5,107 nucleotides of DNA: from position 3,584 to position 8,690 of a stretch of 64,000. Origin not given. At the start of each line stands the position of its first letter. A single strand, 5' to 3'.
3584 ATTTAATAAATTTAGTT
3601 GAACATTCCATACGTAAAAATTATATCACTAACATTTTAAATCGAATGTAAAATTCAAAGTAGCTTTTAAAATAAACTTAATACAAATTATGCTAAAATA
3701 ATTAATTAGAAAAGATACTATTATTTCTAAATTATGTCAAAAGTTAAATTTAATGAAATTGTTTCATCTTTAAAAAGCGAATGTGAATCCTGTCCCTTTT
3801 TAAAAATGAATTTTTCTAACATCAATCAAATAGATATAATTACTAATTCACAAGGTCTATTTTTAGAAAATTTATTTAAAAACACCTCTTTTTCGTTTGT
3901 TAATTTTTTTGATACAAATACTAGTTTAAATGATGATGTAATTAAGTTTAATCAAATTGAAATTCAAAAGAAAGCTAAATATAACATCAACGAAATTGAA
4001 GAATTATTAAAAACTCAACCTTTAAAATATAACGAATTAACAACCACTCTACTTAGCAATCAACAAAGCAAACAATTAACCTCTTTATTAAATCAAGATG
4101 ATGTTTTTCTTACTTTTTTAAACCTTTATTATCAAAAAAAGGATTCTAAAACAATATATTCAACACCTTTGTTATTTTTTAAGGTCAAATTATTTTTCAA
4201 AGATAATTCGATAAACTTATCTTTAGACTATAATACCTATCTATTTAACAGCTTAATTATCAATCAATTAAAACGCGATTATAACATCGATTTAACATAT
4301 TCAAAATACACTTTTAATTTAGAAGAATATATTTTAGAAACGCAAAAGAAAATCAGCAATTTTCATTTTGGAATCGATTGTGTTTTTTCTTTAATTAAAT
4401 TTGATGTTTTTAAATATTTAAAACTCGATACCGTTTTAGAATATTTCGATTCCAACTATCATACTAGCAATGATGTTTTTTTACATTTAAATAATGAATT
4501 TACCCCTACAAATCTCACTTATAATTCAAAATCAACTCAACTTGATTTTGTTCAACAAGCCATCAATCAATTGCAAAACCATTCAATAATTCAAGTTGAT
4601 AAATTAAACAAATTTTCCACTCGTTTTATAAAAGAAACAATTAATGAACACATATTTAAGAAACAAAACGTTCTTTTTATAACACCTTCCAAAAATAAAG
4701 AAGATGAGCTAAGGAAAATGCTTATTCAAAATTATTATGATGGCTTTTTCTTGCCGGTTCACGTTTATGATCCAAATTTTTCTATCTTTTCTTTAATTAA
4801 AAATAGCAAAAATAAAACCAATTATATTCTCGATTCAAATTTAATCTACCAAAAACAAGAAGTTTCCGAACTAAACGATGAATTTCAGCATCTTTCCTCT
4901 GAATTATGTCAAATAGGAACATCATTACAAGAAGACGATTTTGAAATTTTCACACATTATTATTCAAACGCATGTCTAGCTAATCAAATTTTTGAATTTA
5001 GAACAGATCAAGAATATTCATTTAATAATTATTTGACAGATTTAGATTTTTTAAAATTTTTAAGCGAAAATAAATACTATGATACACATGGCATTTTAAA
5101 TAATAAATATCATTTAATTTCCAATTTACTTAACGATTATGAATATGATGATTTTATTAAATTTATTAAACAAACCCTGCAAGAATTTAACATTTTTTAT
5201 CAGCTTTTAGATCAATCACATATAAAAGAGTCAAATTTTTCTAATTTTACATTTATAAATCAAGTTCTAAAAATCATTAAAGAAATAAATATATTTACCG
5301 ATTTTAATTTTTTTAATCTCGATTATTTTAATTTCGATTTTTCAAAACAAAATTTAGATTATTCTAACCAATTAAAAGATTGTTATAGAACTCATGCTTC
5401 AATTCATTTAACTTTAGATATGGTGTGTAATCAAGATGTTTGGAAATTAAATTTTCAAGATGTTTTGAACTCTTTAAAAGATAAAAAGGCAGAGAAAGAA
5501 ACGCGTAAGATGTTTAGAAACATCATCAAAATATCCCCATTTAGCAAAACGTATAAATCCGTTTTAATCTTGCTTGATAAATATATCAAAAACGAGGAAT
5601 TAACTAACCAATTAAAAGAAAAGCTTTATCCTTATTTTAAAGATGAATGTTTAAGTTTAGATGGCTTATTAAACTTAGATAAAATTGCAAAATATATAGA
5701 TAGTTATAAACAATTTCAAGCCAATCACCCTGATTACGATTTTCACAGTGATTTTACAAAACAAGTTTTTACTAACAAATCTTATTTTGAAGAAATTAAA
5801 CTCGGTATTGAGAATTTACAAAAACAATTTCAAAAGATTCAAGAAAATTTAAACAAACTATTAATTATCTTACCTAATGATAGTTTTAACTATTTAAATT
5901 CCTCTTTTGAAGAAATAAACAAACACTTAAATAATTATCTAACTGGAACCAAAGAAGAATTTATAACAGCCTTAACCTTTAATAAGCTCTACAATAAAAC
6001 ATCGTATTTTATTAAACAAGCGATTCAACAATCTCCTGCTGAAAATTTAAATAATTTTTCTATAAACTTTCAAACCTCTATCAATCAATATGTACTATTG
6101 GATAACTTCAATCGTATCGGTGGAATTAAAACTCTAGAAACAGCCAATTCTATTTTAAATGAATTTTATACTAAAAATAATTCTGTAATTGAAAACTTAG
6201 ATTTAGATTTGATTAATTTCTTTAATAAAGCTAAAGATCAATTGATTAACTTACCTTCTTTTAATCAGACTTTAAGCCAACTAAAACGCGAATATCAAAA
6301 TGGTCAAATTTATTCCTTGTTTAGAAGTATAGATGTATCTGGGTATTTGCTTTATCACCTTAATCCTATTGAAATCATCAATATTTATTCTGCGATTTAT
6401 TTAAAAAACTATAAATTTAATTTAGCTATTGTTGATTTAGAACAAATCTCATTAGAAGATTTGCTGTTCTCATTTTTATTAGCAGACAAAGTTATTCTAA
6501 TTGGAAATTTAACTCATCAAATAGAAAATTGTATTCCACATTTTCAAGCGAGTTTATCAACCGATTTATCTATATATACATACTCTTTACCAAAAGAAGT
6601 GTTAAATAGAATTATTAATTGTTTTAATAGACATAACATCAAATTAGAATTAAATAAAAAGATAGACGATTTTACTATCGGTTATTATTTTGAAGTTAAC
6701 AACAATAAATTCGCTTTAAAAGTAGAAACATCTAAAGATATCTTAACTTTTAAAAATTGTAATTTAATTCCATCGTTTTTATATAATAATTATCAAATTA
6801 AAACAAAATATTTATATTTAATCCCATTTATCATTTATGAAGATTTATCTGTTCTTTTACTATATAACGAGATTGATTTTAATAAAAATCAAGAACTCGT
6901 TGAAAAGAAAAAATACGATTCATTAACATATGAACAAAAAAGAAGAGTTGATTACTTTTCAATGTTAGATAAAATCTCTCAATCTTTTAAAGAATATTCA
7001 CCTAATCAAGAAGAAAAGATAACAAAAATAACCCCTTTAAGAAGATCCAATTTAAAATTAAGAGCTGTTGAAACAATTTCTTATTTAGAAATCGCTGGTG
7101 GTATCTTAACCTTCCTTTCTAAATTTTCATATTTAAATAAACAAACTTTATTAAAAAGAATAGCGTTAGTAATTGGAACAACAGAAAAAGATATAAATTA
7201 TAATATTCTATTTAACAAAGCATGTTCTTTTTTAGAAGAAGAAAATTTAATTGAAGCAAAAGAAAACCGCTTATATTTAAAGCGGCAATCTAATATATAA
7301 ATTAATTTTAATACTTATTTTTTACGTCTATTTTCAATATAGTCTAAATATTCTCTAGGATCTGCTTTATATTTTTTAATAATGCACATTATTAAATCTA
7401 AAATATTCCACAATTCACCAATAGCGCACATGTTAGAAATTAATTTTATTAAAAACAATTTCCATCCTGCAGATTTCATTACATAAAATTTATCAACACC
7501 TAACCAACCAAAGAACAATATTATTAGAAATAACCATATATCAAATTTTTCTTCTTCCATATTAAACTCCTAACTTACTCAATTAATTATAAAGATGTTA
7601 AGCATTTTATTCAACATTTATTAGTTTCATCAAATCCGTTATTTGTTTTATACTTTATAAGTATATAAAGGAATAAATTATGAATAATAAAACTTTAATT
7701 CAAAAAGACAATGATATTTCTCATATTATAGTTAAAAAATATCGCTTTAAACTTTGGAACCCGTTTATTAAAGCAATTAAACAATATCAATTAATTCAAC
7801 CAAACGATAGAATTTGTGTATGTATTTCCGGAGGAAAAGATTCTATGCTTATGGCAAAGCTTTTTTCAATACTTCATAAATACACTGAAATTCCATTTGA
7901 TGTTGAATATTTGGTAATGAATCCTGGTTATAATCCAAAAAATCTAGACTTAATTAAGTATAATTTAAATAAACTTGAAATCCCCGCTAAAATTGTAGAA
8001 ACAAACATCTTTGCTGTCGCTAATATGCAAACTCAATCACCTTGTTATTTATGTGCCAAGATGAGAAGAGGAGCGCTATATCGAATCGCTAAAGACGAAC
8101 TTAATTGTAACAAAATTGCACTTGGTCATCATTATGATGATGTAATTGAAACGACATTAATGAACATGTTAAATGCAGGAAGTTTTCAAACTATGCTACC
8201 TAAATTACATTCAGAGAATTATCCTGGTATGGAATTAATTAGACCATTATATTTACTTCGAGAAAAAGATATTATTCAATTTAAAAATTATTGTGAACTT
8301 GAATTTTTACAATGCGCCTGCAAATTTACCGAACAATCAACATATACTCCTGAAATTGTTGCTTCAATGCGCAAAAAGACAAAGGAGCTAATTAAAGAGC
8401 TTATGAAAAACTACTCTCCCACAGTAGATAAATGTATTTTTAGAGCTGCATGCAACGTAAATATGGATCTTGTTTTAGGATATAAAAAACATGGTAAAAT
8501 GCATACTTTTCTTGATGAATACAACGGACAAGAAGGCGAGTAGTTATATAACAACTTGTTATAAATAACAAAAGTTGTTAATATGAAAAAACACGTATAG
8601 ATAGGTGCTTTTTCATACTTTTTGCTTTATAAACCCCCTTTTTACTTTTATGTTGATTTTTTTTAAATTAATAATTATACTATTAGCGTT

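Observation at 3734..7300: Giant 1188-aa protein with a degenerate SF1-helicase core (pseudo-helicase)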

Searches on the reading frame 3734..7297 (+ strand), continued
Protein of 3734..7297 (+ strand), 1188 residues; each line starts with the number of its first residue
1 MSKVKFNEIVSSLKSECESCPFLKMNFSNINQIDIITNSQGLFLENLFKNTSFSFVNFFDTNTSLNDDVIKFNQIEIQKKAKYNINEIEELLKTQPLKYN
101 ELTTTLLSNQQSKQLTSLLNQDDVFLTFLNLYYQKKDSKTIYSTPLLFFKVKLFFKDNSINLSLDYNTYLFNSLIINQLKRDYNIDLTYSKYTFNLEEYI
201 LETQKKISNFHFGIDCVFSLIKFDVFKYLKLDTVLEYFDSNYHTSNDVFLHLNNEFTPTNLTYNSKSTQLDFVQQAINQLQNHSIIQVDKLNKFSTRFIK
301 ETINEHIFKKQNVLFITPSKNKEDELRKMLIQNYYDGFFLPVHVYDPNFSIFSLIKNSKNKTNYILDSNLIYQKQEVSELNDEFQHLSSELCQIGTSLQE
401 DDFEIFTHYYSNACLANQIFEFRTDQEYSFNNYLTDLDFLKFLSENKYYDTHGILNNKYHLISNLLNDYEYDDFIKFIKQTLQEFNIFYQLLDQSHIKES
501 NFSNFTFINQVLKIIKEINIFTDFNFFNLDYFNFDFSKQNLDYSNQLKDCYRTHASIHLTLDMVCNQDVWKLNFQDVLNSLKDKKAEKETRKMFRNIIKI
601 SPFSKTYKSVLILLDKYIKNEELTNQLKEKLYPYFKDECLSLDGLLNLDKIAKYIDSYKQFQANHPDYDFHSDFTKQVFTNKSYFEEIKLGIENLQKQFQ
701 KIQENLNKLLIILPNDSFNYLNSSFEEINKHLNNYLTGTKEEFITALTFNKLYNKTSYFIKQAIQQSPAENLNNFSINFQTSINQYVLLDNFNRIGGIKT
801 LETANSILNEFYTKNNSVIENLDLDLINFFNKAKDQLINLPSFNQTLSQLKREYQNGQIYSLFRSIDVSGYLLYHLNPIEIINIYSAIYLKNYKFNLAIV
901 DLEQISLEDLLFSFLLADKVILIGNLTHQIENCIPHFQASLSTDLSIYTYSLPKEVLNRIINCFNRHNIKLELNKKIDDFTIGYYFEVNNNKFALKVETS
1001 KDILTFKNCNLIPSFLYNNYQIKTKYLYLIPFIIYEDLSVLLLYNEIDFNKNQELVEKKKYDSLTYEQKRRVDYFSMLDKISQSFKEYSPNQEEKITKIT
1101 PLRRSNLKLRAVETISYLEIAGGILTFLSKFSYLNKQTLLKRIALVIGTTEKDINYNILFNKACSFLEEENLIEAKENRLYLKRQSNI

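Call 86: fold_search(model_id=the predicted structure, library=viral)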
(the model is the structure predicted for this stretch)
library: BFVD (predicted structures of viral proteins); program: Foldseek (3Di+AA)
matches with E <= 10: 547; with E <= 0.001: 13
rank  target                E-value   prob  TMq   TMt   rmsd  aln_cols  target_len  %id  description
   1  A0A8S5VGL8            1.1e-05  0.69  0.06  0.08  46.5       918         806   11  ATPase [Myoviridae sp. ctkfK18]
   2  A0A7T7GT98            4.0e-05  0.72  0.07  0.09  66.3       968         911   13  (no name in the UniProt tables at hand)
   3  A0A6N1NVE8            6.0e-05  0.28  0.05  0.05  64.6       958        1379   12  Putative DNA repair protein [Tupanvirus deep ocean]
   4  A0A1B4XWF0            1.2e-04  0.25  0.06  0.06  60.1      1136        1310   12  DNA repair [Tenacibaculum phage pT24]
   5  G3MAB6                1.5e-04  0.66  0.06  0.09  40.6       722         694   11  Gp375 [Bacillus phage G]
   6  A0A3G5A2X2            1.6e-04  0.63  0.06  0.06  55.9       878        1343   12  DNA repair exonuclease [Harvfovirus sp.]
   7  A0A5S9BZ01            1.9e-04  0.54  0.08  0.07  62.1      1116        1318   12  DNA repair exonuclease [Tenacibaculum phage PTm1]
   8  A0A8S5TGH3            1.9e-04  0.30  0.06  0.07  61.0       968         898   13  STRUCTURAL MAINTENANCE OF CHROMOSOMES PROTEIN [Myoviridae sp. ctIty1]
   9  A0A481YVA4            4.2e-04  0.23  0.06  0.07  54.5       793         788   12  Chromosome segregation ATPase [Marseillevirus LCMAC102]
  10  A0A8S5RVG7            6.4e-04  0.54  0.07  0.10  45.9       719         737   12  STRUCTURAL MAINTENANCE OF CHROMOSOMES PROTEIN [Siphoviridae sp. ctHip2]
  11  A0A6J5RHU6            6.4e-04  0.51  0.07  0.09  38.4       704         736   12  ABC_ATPase domain containing protein [uncultured Caudovirales phage]
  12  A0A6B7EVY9            6.4e-04  0.14  0.05  0.06  60.5       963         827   10  (no name in the UniProt tables at hand)
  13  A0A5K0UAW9            8.0e-04  0.16  0.06  0.06  69.9      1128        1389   10  DNA repair exonuclease [Yasminevirus sp. GU-2018]
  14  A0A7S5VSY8            1.0e-03  0.28  0.06  0.08  58.5       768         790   10  (no name in the UniProt tables at hand)
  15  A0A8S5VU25            1.1e-03  0.13  0.05  0.06  70.8       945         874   11  STRUCTURAL MAINTENANCE OF CHROMOSOMES PROTEIN [Ackermannviridae sp.]
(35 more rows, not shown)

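Call 87: search_dna_similar(query=window:3734-7297:+, collection=plasmids, mode=protein, max_evalue=0.001, max_rows=10)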
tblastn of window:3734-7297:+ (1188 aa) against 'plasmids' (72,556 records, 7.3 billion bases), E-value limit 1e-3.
No match.

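Call 88: search_dna_similar(query=window:3734-7297:+, collection=phages, mode=protein, max_evalue=0.001, max_rows=10)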
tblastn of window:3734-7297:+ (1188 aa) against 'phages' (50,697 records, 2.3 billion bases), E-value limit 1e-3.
No match.

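Call 91: find_encoding_contigs(protein=P0001, flank=1500, max_places=2)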
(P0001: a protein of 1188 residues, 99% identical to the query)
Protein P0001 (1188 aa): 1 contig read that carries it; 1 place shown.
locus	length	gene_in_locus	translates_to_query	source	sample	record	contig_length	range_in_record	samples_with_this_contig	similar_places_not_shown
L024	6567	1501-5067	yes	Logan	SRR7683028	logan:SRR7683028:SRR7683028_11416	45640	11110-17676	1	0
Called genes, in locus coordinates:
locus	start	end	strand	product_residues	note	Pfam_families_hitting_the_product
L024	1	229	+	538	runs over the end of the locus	PF00118:Cpn60_TCP1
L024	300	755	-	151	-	PF02502:LacAB_rpiB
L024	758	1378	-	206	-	PF01300:Sua5_yciO_yrdC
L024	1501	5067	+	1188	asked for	-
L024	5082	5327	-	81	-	-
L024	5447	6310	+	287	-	PF01171:ATP_bind_3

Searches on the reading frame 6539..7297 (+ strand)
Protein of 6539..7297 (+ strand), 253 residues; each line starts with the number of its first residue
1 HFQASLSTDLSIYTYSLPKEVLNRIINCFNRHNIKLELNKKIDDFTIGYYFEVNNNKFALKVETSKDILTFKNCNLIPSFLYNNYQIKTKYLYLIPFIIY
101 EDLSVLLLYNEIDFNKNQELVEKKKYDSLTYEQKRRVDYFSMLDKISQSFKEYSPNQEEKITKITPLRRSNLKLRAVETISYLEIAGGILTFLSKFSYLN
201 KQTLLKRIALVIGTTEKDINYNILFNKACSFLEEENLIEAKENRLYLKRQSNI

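Call 58: predict_structure(alignment_id=A4)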
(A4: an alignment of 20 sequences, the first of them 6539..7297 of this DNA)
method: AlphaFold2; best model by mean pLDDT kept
length: 253 residues; sequences in the alignment: 20
mean_pLDDT: 86.2   pTM: 0.53
mean pLDDT of the five models: 86.2, 86.2, 84.8, 84.7, 69.4
residues with pLDDT >= 90: 155; 70-90: 70; 50-70: 12; < 50: 16
segments of 3 or more residues with pLDDT < 50: 112-122, 251-253
pLDDT, mean of each block of 10 residues (from residue 1): 70 84 94 91 89 92 83 87 92 90 84 40 62 80 93 80 92 92 97 96 97 96 98 97 90 39
secondary structure, 60 per line:
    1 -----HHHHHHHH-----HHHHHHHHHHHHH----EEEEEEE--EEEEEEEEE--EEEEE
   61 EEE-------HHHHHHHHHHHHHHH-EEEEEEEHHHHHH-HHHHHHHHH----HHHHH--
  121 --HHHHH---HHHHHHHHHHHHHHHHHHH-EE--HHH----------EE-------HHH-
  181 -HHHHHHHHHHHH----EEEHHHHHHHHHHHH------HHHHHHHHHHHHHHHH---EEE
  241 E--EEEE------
elements in order: H6-13 H19-31 E36-42 E45-53 E56-63 H71-85 E87-93 H94-99 H101-109 H114-118 H123-127 H131-149 H182-193 E198-200 H201-212 H219-234 E238-241 E244-247

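Call 64: fold_search(model_id=the predicted structure, library=pdb)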
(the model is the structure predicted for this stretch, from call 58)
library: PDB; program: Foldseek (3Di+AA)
matches with E <= 10: 719; with E <= 0.001: 0
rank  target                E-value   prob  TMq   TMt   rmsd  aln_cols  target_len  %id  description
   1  3r3p_B                3.1e-02  0.97  0.25  0.54   4.2        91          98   11  Homing Endonuclease I-Bth0305I Catalytic Domain (released 2011-10-05)
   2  6v9i_C                3.1e-02  0.66  0.22  0.08  17.2       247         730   11  cryo-EM structure of Cullin5 bound to RING-box protein 2 (Cul5-Rbx2) (released 2020-04-29)
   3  3r3p_A                3.3e-02  0.95  0.25  0.52   4.5        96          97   11  Homing Endonuclease I-Bth0305I Catalytic Domain (released 2011-10-05)
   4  3fov                  3.5e-02  0.96  0.21  0.45   5.1        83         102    8  Crystal structure of protein RPA0323 of unknown function from Rhodopseudomonas palustris (released 2009-01-13)
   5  3tdz_D                3.7e-02  1.00  0.23  0.72   2.2        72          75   15  N-terminal acetylation acts as an avidity enhancer within an interconnected multiprotein complex: Structure of a human (released 2011-10-12)
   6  4cyd_A                4.0e-02  0.97  0.19  0.21   3.4        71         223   15  GlxR bound to cAMP (released 2014-12-17)
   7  2inb                  4.0e-02  0.82  0.23  0.41  10.3       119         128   10  Crystal structure of an XisH family protein (ZP_00107633.1) from Nostoc punctiforme PCC 73102 at 1.60 A resolution (released 2006-10-24)
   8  2okf_A                4.0e-02  0.82  0.21  0.36   7.4       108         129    7  CRYSTAL STRUCTURE OF A FDXN ELEMENT EXCISION CONTROLLING FACTOR PROTEIN (AVA_3312) FROM ANABAENA VARIABILIS AT 1.60 A  (released 2007-01-30)
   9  5v89_C                4.2e-02  1.00  0.22  0.78   2.0        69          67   19  Structure of DCN4 PONY domain bound to CUL1 WHB (released 2017-05-24)
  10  4p5o_C                4.2e-02  1.00  0.23  0.18   2.8        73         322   16  Structure of an RBX1-UBC12~NEDD8-CUL1-DCN1 complex: a RING-E3-E2~ubiquitin-like protein-substrate intermediate trapped (released 2014-07-02)
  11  2va8_B                4.5e-02  1.00  0.23  0.09   2.6        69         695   19  DNA Repair Helicase Hel308 (released 2008-01-15)
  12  1g6n_B                4.8e-02  0.96  0.21  0.26   4.6        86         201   14  2.1 ANGSTROM STRUCTURE OF CAP-CAMP (released 2000-12-15)
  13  3tdu_D                5.1e-02  1.00  0.23  0.69   2.3        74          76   15  N-terminal acetylation acts as an avidity enhancer within an interconnected multiprotein complex: Structure of a human (released 2011-10-12)
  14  2zyz_A                5.1e-02  0.96  0.23  0.53   3.9        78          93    8  Pyrobaculum aerophilum splicing endonuclease (released 2009-06-23)
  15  7xjg_J                5.1e-02  0.18  0.21  0.17  27.0       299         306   11  Cryo-EM structure of E.coli retron-Ec86 in complex with its effector at 2.5 angstrom (released 2022-09-14)
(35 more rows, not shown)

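Call 66: search_protein_families(library=pfam, proteins=[window:6539-7297:+], max_evalue=1)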
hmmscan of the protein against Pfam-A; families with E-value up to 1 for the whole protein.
window:6539-7297:+ (253 aa): 0 families

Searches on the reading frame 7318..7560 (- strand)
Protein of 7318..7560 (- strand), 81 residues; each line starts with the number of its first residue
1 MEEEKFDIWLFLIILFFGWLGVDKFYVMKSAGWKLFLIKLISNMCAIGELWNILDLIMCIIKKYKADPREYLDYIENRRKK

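Call 66: search_protein_families(library=pfam, proteins=[window:7318-7560:-], max_evalue=1)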
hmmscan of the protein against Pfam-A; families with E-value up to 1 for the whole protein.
window:7318-7560:- (81 aa): 1 family
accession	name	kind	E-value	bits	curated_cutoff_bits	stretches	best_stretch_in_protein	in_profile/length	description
PF05154.21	TM2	-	0.00012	22.7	27.9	1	11-57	9-51/51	TM2 domain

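Call 90: search_protein_families(library=ncbifam, proteins=[window:7318-7560:-], max_evalue=0.00001)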
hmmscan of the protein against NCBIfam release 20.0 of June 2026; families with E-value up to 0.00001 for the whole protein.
window:7318-7560:- (81 aa): 0 families

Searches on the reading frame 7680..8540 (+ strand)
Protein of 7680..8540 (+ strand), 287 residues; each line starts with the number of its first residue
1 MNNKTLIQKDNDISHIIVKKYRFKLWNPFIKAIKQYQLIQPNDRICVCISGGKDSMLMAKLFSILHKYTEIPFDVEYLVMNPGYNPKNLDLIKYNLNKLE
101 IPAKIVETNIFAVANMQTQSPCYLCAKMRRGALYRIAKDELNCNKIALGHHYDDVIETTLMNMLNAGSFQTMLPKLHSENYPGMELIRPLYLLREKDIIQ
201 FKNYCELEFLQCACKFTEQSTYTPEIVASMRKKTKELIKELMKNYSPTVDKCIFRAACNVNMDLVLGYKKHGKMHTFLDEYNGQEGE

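Call 90: search_protein_families(library=ncbifam, proteins=[window:7680-8540:+], max_evalue=0.00001)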
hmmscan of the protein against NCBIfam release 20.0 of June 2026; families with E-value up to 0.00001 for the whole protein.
window:7680-8540:+ (287 aa): 4 families
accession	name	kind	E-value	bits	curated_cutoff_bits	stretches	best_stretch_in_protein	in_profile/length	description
NF007972.0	PRK10696.1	equivalog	1.2e-49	169.2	272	1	9-263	8-254/295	tRNA 2-thiocytidine(32) synthetase TtcA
NF049949.1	tRNAsynTtuAPyrococ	equivalog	1e-17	64.2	450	1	30-239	35-247/292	tRNA-5-methyluridine(54) 2-sulfurtransferase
TIGR02432.1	lysidine_TilS_N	equivalog_domain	2.5e-17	63.4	93.6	1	44-209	1-167/189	tRNA lysidine(34) synthetase TilS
NF047749.1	tRNAThiolNcsA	equivalog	1.5e-07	30.8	500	1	45-166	56-186/322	tRNA 2-thiolation protein NcsA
